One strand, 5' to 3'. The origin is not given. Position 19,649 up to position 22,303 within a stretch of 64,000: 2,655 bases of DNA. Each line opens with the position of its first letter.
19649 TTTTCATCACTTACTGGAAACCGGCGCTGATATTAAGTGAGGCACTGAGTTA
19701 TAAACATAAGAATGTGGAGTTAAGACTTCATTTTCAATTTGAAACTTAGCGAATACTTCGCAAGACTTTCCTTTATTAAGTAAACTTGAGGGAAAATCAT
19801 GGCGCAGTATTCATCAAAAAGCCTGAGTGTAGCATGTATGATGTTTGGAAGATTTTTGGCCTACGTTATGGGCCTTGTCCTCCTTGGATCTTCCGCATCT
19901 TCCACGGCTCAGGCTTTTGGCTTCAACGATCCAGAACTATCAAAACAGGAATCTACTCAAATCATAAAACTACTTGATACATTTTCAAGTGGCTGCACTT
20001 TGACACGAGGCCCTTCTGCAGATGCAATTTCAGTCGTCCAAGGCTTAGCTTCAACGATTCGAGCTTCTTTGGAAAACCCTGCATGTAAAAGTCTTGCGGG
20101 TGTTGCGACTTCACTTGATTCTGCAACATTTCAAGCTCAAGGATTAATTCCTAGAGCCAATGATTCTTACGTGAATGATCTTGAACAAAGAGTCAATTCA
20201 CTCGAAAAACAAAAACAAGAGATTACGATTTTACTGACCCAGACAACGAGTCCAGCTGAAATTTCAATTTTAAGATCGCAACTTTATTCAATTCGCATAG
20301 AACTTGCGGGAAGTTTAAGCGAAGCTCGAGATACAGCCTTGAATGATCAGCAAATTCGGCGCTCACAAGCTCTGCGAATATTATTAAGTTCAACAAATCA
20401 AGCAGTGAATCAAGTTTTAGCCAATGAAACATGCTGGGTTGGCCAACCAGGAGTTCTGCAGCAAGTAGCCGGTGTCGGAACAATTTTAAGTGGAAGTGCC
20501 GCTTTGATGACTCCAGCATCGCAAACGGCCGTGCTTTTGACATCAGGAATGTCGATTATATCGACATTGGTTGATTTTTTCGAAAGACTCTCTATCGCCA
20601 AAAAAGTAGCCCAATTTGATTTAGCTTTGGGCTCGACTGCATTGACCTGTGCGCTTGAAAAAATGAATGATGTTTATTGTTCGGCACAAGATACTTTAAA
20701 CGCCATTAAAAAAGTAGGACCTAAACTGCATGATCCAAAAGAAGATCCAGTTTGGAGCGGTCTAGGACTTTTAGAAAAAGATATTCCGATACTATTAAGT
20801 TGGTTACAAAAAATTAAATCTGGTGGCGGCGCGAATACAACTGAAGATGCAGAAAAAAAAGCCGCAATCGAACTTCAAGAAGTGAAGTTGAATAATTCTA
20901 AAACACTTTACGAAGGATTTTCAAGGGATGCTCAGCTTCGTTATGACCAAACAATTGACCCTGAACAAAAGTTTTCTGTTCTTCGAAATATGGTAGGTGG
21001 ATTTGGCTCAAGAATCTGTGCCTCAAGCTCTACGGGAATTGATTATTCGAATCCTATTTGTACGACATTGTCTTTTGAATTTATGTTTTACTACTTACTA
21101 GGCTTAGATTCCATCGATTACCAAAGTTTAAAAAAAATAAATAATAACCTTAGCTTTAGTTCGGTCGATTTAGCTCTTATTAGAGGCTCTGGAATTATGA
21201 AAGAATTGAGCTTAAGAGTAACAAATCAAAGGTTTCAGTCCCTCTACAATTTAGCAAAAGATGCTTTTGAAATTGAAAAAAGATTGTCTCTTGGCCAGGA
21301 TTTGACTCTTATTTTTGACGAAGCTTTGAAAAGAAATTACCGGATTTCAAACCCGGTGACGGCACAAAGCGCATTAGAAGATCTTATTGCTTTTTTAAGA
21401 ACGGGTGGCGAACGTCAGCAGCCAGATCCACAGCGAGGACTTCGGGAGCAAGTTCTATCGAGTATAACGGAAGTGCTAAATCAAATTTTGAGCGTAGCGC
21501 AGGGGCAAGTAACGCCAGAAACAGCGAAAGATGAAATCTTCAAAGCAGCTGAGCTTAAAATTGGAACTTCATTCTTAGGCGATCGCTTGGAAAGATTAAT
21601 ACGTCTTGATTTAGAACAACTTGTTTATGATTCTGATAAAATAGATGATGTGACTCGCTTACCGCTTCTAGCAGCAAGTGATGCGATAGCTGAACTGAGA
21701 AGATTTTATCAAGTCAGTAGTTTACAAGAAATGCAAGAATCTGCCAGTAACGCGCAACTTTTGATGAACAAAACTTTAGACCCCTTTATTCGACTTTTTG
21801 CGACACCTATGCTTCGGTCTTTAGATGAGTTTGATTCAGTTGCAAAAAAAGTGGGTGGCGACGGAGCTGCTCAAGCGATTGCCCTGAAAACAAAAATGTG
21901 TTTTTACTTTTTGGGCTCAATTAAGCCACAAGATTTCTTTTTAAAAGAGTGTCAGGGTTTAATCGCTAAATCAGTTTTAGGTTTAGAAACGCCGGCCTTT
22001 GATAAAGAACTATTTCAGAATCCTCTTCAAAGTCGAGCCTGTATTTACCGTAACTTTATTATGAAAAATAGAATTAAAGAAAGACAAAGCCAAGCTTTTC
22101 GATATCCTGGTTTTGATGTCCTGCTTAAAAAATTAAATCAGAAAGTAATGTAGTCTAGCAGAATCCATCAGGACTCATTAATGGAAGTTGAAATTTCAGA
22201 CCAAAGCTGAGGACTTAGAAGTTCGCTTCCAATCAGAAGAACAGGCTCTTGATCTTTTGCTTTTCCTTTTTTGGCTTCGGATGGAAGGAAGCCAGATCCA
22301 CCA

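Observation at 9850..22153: Two ~785-aa Cys-patterned secreted paralogs of unknown function flank the flagellin island in mirror orientation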

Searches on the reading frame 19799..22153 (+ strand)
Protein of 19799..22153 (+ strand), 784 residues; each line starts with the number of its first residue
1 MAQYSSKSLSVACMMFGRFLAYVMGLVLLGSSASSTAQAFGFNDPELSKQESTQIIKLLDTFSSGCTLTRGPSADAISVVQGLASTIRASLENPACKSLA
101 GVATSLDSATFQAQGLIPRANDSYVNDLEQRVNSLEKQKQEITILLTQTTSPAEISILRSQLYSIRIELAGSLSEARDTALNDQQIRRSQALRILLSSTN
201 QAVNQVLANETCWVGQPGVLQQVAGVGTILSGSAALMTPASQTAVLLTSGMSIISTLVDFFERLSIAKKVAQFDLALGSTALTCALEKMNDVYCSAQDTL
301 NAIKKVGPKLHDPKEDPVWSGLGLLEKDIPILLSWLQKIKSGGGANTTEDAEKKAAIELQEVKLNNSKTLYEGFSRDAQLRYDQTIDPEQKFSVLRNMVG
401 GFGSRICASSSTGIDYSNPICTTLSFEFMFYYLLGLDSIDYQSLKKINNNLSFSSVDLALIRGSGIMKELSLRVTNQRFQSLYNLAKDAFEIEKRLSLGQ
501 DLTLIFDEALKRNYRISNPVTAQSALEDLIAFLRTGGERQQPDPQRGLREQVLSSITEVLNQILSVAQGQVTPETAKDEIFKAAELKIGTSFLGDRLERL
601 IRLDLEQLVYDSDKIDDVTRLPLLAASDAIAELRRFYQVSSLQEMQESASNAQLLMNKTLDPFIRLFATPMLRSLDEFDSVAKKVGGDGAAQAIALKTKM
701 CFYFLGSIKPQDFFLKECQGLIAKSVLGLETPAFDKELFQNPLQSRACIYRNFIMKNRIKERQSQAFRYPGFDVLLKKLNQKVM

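Call 4: search_protein_families(library=pfam, proteins=[window:19799-22153:+], max_evalue=1)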
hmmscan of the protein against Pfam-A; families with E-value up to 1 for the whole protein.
window:19799-22153:+ (784 aa): 2 families
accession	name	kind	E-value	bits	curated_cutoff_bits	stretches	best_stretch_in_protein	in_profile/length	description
PF23289.1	Spectrin_5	-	0.025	15.1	27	1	521-567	11-59/80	Guanine nucleotide exchange factor DBS-like, spectrin-like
PF14257.11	DUF4349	-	0.065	13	27.7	0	125-175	87-137/213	Domain of unknown function (DUF4349)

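Call 5: search_protein_families(library=ncbifam, proteins=[window:19799-22153:+], max_evalue=1)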
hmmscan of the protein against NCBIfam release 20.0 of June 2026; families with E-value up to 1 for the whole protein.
window:19799-22153:+ (784 aa): 0 families

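Call 7: find_homologous_proteins(query=window:19799-22153:+)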
Query window:19799-22153:+ (784 aa): 21 proteins with E <= 0.001 among 8000 candidates.
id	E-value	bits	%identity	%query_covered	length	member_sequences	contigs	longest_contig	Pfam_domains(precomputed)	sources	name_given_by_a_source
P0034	0.0e+0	1696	100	100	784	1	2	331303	-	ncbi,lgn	-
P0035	0.0e+0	1362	79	98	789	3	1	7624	-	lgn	-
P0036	0.0e+0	1358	79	100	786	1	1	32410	-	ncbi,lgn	-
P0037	0.0e+0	1262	73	99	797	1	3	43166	-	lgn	-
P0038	0.0e+0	1255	75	97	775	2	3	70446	-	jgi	jgi:hypothetical protein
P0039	0.0e+0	1210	70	99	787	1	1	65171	-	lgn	-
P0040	0.0e+0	1207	71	99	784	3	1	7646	-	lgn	-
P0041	0.0e+0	1023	63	96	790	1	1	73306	-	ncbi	-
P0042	3.4e-288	976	60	95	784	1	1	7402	-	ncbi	-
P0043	2.2e-287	974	58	96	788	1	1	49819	-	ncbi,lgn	ncbi:MAG: hypothetical protein ACK5Y2_03410 [Bdellovibrionales bacterium]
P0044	6.6e-284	962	58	95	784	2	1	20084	-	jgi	-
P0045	9.8e-284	961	60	95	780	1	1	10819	-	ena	-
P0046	2.6e-283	960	60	95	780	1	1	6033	-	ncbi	-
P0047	7.4e-283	959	59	95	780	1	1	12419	-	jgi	jgi:hypothetical protein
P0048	1.7e-282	957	59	94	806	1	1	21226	-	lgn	-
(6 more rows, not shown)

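Call 17: find_encoding_contigs(protein=P0041, flank=10000, max_places=2)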
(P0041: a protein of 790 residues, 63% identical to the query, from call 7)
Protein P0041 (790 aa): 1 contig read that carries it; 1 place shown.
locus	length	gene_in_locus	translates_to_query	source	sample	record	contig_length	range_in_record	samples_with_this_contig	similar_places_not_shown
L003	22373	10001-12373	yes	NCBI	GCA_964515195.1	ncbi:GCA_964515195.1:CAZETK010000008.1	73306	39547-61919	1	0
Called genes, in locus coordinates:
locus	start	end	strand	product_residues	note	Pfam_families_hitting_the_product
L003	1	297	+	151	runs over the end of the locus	-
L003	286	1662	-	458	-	PF01590:GAF, PF13185:GAF_2, PF13492:GAF_3, PF00512:HisKA, PF02518:HATPase_c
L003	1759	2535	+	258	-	PF00702:Hydrolase, PF08282:Hydrolase_3 (faint), PF12710:HAD, PF13419:HAD_2, PF13242:Hydrolase_like (weak)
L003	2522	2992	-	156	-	-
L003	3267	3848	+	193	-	-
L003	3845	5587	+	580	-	PF13439:Glyco_transf_4, PF01522:Polysacc_deac_1 (weak)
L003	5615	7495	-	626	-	PF01926:MMR_HSR1, PF02421:FeoB_N, PF07670:Gate, PF07664:FeoB_C, PF07670:Gate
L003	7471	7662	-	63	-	PF04023:FeoA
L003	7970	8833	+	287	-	PF23621:BP74_N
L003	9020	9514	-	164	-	PF01242:PTPS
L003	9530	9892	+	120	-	PF01242:PTPS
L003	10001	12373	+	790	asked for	-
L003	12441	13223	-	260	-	PF27523:PSD, PF02666:PS_Dcarbxylase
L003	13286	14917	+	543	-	PF28550:DUF8436 (weak), PF00890:FAD_binding_2 (faint), PF01134:GIDA (faint), PF01494:FAD_binding_3 (faint), PF03486:HI0933_like (faint), PF07992:Pyr_redox_2 (faint), PF01266:DAO (weak), PF21688:FAD-depend_C, +1 more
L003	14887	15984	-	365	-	PF11141:DUF2914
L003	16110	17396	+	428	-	PF00817:IMS, PF11799:IMS_C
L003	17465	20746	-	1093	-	PF02310:B12-binding, PF03308:MeaB, PF02492:cobW, PF01642:MM_CoA_mutase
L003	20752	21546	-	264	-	PF00378:ECH_1, PF16113:ECH_2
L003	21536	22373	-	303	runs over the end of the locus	PF01262:AlaDh_PNT_C (weak), PF02737:3HCDH_N, PF03446:NAD_binding_2 (faint), PF00725:3HCDH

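Call 18: find_encoding_contigs(protein=P0043, flank=10000, max_places=2)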
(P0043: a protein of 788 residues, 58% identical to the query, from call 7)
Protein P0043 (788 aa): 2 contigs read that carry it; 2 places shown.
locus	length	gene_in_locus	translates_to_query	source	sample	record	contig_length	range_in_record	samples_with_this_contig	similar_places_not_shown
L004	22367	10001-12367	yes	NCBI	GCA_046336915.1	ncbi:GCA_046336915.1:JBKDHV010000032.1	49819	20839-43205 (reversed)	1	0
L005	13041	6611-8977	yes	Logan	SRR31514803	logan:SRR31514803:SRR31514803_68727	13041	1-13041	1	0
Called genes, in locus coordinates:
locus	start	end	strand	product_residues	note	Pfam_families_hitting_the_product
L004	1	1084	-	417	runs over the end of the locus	PF13692:Glyco_trans_1_4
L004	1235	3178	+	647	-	PF02837:Glyco_hydro_2_N, PF22666:Glyco_hydro_2_N2 (weak), PF02836:Glyco_hydro_2_C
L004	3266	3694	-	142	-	PF00702:Hydrolase, PF12710:HAD (weak), PF13419:HAD_2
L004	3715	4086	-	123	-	PF00571:CBS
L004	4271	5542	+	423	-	PF16683:TGase_elicitor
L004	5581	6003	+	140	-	-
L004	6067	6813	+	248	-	-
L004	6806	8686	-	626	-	PF01926:MMR_HSR1, PF02421:FeoB_N, PF07670:Gate, PF07664:FeoB_C, PF07670:Gate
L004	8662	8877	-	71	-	PF04023:FeoA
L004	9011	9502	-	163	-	PF01242:PTPS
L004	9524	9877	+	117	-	PF01242:PTPS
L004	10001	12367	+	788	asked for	-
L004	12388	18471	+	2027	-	PF01835:MG2, PF07703:A2M_BRD (weak), PF00207:A2M, PF17973:bMG10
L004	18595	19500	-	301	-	-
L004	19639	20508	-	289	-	PF00561:Abhydrolase_1, PF12146:Hydrolase_4, PF12697:Abhydrolase_6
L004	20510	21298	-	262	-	PF27523:PSD (weak), PF02666:PS_Dcarbxylase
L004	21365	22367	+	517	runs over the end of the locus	PF28550:DUF8436 (weak), PF00890:FAD_binding_2 (faint), PF01134:GIDA (faint), PF01494:FAD_binding_3 (faint), PF03486:HI0933_like (faint), PF07992:Pyr_redox_2 (faint), PF01266:DAO (weak), PF21688:FAD-depend_C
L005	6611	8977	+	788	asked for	-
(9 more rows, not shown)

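Call 19: find_encoding_contigs(protein=P0039, flank=10000, max_places=2)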
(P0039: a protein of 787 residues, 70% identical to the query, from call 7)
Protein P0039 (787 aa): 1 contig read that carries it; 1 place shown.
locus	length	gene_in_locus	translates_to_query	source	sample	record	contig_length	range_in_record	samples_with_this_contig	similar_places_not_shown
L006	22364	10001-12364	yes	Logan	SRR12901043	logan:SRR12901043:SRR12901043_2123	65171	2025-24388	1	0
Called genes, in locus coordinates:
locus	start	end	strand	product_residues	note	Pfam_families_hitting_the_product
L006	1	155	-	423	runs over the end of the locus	PF02844:GARS_N, PF01071:GARS_A, PF02222:ATP-grasp (faint), PF02843:GARS_C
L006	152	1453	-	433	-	PF01966:HD (weak), PF19276:HD_assoc_2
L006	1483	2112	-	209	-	PF01797:Y1_Tnp (weak)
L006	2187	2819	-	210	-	-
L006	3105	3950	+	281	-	PF00669:Flagellin_N, PF00700:Flagellin_C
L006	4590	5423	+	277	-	-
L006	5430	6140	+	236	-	-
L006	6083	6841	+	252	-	-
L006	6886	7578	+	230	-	PF12796:Ank_2, PF13637:Ank_4 (faint), PF00023:Ank (faint), PF13857:Ank_5 (faint), PF13606:Ank_3 (faint), PF12796:Ank_2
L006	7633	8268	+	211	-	PF00413:Peptidase_M10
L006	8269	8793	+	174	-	-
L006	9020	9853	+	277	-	PF00669:Flagellin_N, PF00700:Flagellin_C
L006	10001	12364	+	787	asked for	-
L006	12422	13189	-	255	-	PF00126:HTH_1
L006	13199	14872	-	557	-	PF03109:ABC1, PF00069:Pkinase (faint), PF27536:UbiB_helical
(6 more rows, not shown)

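Call 20: find_encoding_contigs(protein=P0036, flank=10000, max_places=2)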
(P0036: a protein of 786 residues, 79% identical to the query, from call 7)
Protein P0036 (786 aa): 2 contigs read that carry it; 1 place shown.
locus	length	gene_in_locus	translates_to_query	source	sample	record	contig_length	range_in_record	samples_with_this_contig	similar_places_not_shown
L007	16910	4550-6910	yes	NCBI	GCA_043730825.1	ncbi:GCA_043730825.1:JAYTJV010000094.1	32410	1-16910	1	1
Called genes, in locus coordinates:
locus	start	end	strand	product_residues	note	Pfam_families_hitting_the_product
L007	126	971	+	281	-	PF00669:Flagellin_N, PF00700:Flagellin_C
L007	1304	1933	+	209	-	PF13857:Ank_5 (faint), PF12796:Ank_2, PF00023:Ank (faint), PF13606:Ank_3 (faint), PF12796:Ank_2, PF13637:Ank_4 (weak)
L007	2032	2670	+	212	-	PF00413:Peptidase_M10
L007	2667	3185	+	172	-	-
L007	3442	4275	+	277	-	PF00669:Flagellin_N, PF00700:Flagellin_C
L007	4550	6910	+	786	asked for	-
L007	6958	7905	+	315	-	PF00581:Rhodanese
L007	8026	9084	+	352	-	PF04055:Radical_SAM, PF12345:DUF3641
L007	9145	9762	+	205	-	PF00440:TetR_N (weak)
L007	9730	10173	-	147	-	PF01451:LMWPc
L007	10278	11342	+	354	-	PF01209:Ubie_methyltran, PF13489:Methyltransf_23, PF01135:PCMT (weak), PF08241:Methyltransf_11, PF08242:Methyltransf_12, PF13649:Methyltransf_25, PF13847:Methyltransf_31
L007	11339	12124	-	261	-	PF02463:SMC_N (weak), PF00005:ABC_tran, PF13304:AAA_21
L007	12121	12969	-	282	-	PF00528:BPD_transp_1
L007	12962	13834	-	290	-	PF00528:BPD_transp_1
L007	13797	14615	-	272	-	PF12849:PBP_like_2, PF01547:SBP_bac_1, PF13531:SBP_bac_11, PF12727:PBP_like (weak)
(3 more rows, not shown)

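Call 25: predict_structure(alignment_id=A2)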
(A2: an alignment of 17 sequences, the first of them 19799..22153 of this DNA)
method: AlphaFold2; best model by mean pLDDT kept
length: 784 residues; sequences in the alignment: 17
mean_pLDDT: 74.9   pTM: 0.51
mean pLDDT of the five models: 74.9, 74.3, 65.9, 64.1, 63.9
residues with pLDDT >= 90: 112; 70-90: 440; 50-70: 146; < 50: 86
segments of 3 or more residues with pLDDT < 50: 1-44, 70-73, 343-349, 514-518, 765-784
pLDDT, mean of each block of 10 residues (from residue 1): 35 43 39 28 53 76 66 63 85 85 86 71 72 81 80 82 73 66 69 78 77 76 75 63 67 76 79 78 85 81 63 63 80 84 49 77 92 92 90 93 86 80 89 92 85 87 87 94 91 61 79 58 89 69 68 91 90 86 79 81 70 54 56 59 73 84 89 89 80 87 89 88 80 89 87 76 49 42 39
secondary structure, 60 per line:
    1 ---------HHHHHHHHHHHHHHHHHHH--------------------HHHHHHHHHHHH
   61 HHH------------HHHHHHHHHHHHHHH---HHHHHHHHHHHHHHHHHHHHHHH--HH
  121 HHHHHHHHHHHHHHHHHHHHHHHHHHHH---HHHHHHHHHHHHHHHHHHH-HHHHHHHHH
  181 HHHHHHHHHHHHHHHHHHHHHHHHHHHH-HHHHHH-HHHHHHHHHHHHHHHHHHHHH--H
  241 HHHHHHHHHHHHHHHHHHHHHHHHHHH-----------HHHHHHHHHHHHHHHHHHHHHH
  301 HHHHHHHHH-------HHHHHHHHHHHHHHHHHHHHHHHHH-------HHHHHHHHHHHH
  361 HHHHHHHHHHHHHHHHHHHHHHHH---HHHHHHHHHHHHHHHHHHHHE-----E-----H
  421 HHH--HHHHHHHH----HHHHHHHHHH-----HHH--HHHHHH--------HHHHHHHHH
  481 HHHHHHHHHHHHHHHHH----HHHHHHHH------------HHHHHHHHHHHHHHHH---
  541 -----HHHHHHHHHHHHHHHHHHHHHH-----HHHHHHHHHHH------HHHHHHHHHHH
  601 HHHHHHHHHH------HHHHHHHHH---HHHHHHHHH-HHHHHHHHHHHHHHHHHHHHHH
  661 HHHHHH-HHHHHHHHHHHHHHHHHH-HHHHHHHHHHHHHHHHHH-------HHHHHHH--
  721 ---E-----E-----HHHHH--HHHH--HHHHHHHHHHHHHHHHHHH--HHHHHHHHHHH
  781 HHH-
elements in order (helices of 4 or more, strands of 3 or more residues): H10-28 H49-63 H76-90 H94-116 H119-148 H152-170 H172-208 H210-215 H217-237 H240-267 H279-309 H317-341 H349-384 H388-407 H420-423 H426-433 H438-447 H458-463 H472-497 H502-509 H522-537 H546-567 H573-583 H590-610 H617-625 H629-637 H639-666 H668-685 H687-704 H712-718 H736-740 H743-746 H749-767 H770-783
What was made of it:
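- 19799..22153 (+): Gene B: 784-aa exported all-helical protein with 10 invariant mature Cys, a member of a small, patchily distributed family. AF2 model is all-alpha, pLDDT 74.9 (call 25).
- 20432..20650 (+): B residues 212-284: invariant C212 and C284 bracket a 48-residue uncharged two-helix hairpin. The core is residues 213-258, with a polar apex at 239-243. Helices 217-237 and 240-267 (call 25).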

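Call 29: fold_search(model_id=the predicted structure, library=pdb)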
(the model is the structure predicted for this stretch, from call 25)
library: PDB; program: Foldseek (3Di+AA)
matches with E <= 10: 221; with E <= 0.001: 0
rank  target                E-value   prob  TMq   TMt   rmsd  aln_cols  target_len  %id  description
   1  9gm7_A                6.3e-02  0.08  0.07  0.04  67.5       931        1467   13  MukBEF in a nucleotide-bound state with open neck gate (monomer) (released 2025-03-26)
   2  8b21_A                1.3e-01  0.12  0.09  0.10  35.9       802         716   11  Time-resolved structure of K+-dependent Na+-PPase from Thermotoga maritima 0-60-seconds post reaction initiation with  (released 2024-01-17)
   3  3zjy_E                1.4e-01  0.11  0.08  0.08  38.2       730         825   12  Crystal Structure of Importin 13 - RanGTP - eIF1A complex (released 2013-04-10)
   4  9g8j_B                1.7e-01  0.12  0.09  0.10  35.4       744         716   11  Structure of K+-dependent Na+-PPase from Thermotoga maritima in complex with zoledronate (released 2025-06-04)
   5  4av3_A                2.4e-01  0.11  0.10  0.11  36.9       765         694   10  Crystal structure of Thermotoga Maritima sodium pumping membrane integral pyrophosphatase with metal ions in active si (released 2012-08-08)
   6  4n5c_C                2.4e-01  0.08  0.08  0.08  41.8       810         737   11  Crystal structure of Ypp1 (released 2014-01-22)
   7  9qe0_A                2.5e-01  0.08  0.10  0.06  71.8       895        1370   12  Neobacillus vireti Wadjet-II JetABC dimer (released 2025-06-25)
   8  8b37_A                2.8e-01  0.08  0.08  0.09  34.8       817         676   11  Crystal structure of Pyrobaculum aerophilum potassium-independent proton pumping membrane integral pyrophosphatase in  (released 2024-01-17)
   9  8b24_A                4.3e-01  0.09  0.10  0.11  35.5       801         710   11  Time-resolved structure of K+-dependent Na+-PPase from Thermotoga maritima 3600-seconds post reaction initiation with  (released 2024-01-17)
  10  8b37_B                4.7e-01  0.06  0.09  0.10  36.6       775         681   12  Crystal structure of Pyrobaculum aerophilum potassium-independent proton pumping membrane integral pyrophosphatase in  (released 2024-01-17)
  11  9g8j_C                5.3e-01  0.06  0.09  0.09  36.9       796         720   10  Structure of K+-dependent Na+-PPase from Thermotoga maritima in complex with zoledronate (released 2025-06-04)
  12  8i4x_B                5.7e-01  0.03  0.07  0.05  94.0       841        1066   14  Cryo-EM structure of 5-subunit Smc5/6 (released 2024-06-26)
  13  6tvo_A                7.6e-01  0.06  0.09  0.07  37.4       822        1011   10  Human CRM1-RanGTP in complex with Leptomycin B (released 2020-07-08)
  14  9opy_A                7.9e-01  0.12  0.07  0.07  28.0       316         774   12  Structure of the sweet receptor in the apo state (released 2025-09-03)
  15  9ijj_AC               8.2e-01  0.05  0.07  0.09  39.2       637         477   11  In situ structure of the central apparatus in mouse sperm axoneme. (released 2025-06-04)
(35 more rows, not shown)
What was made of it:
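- On ClyA/Hbl/Nhe/AhlB alpha-pore-forming toxins: AhlB chains appear at E 1.0-1.7 (call 29).
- AhlB gave E about 1 (call 29).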

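Call 31: find_encoding_contigs(protein=P0034, flank=1000, max_places=2)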
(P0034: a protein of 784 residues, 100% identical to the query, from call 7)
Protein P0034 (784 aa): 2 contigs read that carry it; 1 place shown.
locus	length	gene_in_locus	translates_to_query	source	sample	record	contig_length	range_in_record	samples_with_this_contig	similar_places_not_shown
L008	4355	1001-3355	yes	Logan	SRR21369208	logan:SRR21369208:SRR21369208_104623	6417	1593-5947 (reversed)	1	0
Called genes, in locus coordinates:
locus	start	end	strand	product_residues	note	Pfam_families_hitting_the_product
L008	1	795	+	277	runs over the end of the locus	PF00669:Flagellin_N, PF00700:Flagellin_C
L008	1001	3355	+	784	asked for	-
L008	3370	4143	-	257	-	PF00126:HTH_1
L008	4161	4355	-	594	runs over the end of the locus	?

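Call 32: find_related_loci(query=A2, collection=genome_contigs, flank=10000)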
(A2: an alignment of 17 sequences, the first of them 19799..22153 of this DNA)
Query A2 (784 aa) in genome_contigs; peptide patterns used: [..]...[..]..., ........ (x = any residue, [..] = any of these).
25 stretches matched a pattern; 9 encode a relative of the query (tblastn E <= 1e-3); 9 distinct loci.
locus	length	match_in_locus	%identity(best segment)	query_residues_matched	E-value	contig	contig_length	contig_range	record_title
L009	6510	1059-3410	79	1-781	0e+0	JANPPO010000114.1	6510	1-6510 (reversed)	MAG: Bdellovibrionales bacterium isolate VAR_83_metabat_287 VAR_83_k141_6908284, whole genome shotgun sequence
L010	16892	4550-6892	79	1-781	0e+0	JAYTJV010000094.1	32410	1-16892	MAG: Pseudobdellovibrionaceae bacterium isolate GFS_3043 GFS_3043_93, whole genome shotgun sequence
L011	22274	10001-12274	63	26-779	0e+0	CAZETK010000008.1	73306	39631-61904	MAG TPA_asm: uncultured Pseudobdellovibrionaceae bacterium isolate SRP144015_co1_16 genome assembly, contig: NODE_188_le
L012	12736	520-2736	59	26-763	0e+0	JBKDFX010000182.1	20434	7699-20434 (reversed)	MAG: Bdellovibrionales bacterium isolate samp_2115_concoct_580 samp_2115_2402172, whole genome shotgun sequence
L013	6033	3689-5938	60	33-779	0e+0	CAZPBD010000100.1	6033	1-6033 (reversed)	MAG TPA_asm: uncultured Pseudobdellovibrionaceae bacterium isolate SRP302895_co1_280 genome assembly, contig: NODE_27810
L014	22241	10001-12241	59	22-764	0e+0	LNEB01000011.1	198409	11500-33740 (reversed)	MAG: Bdellovibrionales bacterium Ga0074139 Ga0074139_110.1, whole genome shotgun sequence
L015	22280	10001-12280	58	24-779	0e+0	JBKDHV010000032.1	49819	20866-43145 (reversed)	MAG: Bdellovibrionales bacterium isolate samp_2117_concoct_690 samp_2117_314712, whole genome shotgun sequence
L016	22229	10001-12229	34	17-763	4e-142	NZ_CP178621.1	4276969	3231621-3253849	Bdellovibrio sp. HCB337 chromosome, complete genome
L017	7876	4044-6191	34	39-759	2e-135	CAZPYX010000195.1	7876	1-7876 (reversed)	MAG TPA_asm: uncultured Bdellovibrio sp. isolate binchicken_co185_152 genome assembly, contig: NODE_17283_length_7876_co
